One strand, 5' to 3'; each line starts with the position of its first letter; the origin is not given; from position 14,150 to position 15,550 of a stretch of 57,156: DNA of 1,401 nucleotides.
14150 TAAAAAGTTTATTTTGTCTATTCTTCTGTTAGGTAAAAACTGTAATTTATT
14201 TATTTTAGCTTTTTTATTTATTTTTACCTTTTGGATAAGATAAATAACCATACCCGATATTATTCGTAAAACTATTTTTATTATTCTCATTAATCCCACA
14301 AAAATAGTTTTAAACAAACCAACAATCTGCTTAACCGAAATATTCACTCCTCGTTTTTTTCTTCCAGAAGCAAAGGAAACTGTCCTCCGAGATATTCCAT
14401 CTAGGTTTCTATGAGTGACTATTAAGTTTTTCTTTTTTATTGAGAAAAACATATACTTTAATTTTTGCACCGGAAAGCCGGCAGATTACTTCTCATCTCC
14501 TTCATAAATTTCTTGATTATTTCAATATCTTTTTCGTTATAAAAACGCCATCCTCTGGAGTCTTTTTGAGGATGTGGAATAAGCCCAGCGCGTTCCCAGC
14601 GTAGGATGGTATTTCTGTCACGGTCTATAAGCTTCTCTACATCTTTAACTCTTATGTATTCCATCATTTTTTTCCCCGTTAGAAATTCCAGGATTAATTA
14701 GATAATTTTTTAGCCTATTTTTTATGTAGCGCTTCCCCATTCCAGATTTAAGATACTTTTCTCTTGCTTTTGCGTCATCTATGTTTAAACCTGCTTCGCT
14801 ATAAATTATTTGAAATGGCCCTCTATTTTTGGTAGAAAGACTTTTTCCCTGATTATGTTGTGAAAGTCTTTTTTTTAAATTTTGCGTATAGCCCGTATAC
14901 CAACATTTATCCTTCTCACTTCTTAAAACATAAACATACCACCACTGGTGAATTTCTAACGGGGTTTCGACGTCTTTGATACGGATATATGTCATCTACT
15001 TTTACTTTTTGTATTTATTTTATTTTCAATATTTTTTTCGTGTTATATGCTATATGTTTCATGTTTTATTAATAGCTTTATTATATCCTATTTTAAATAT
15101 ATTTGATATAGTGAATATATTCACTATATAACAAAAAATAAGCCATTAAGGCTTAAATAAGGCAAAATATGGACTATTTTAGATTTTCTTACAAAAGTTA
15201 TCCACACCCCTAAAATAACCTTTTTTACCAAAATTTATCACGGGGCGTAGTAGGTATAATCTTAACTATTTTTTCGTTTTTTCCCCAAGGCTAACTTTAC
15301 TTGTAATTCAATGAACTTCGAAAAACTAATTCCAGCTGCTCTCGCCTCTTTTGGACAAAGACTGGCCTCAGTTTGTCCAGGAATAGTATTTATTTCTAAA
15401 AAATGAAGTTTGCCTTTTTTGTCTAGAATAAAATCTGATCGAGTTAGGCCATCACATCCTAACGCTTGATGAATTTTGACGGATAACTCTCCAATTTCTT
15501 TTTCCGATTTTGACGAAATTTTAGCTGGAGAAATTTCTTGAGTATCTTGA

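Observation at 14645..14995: Second GIY-YIG cassette with perfect 15-nt inverted arms, inserted in frame into the 5' end of a MerR-like gene whose start is regenerated downstream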

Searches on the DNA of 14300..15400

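Call 52: search_rna_families(source=window, start=14300, end=15400, threshold=evalue, max_evalue=1)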
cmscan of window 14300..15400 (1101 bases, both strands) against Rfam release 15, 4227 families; matches with E-value up to 1: 0.
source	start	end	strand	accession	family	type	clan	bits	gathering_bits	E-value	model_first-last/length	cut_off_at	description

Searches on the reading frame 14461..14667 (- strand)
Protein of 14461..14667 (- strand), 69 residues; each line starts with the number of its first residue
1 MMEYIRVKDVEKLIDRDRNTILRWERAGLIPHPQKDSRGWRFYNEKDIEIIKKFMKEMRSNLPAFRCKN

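Call 9: search_protein_families(library=pfam, proteins=[window:14461-14667:-], max_evalue=0.01)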
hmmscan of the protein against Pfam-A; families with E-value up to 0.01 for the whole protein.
window:14461-14667:- (69 aa): 3 families
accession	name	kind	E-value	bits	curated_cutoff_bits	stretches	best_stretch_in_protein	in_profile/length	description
PF13411.12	MerR_1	-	2.6e-08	34.3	21.6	1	6-53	2-48/69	MerR HTH family regulatory protein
PF00376.29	MerR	-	2e-06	27.9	28.2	1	18-43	13-38/38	MerR family regulatory protein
PF12728.13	HTH_17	-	0.00061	20.4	27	1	4-42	1-38/51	Helix-turn-helix domain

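Call 35: find_related_loci(query=window:14461-14667:-, collection=metagenome_contigs, flank=4000)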
Query window:14461-14667:- (69 aa) in metagenome_contigs; peptide patterns used: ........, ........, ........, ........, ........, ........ (x = any residue, [..] = any of these).
598 stretches matched a pattern (row limit reached: there are more); 32 encode a relative of the query (tblastn E <= 1e-3); 32 distinct loci.
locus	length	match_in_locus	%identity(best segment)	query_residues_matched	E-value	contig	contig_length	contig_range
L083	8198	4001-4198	82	2-64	1e-33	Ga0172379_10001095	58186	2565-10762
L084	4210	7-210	78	1-68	4e-33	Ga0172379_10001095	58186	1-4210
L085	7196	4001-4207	75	1-69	4e-32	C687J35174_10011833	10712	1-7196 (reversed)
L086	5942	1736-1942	75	1-69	6e-32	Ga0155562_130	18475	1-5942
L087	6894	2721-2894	86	2-59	1e-31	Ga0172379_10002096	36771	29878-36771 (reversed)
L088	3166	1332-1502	86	2-58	1e-31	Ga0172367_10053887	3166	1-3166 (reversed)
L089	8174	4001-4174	86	1-58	2e-31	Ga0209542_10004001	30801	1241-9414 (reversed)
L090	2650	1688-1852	93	4-58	2e-31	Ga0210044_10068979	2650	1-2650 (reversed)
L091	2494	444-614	84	2-58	1e-29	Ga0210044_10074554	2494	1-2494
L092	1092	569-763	77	1-65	2e-30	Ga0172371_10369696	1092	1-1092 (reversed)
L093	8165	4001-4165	87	2-56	1e-29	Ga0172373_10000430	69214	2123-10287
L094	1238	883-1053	82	2-58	4e-29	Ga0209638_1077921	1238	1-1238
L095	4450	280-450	82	2-58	8e-28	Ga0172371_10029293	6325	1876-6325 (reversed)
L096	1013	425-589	78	2-56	1e-27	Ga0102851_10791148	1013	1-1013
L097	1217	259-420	76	2-55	1e-26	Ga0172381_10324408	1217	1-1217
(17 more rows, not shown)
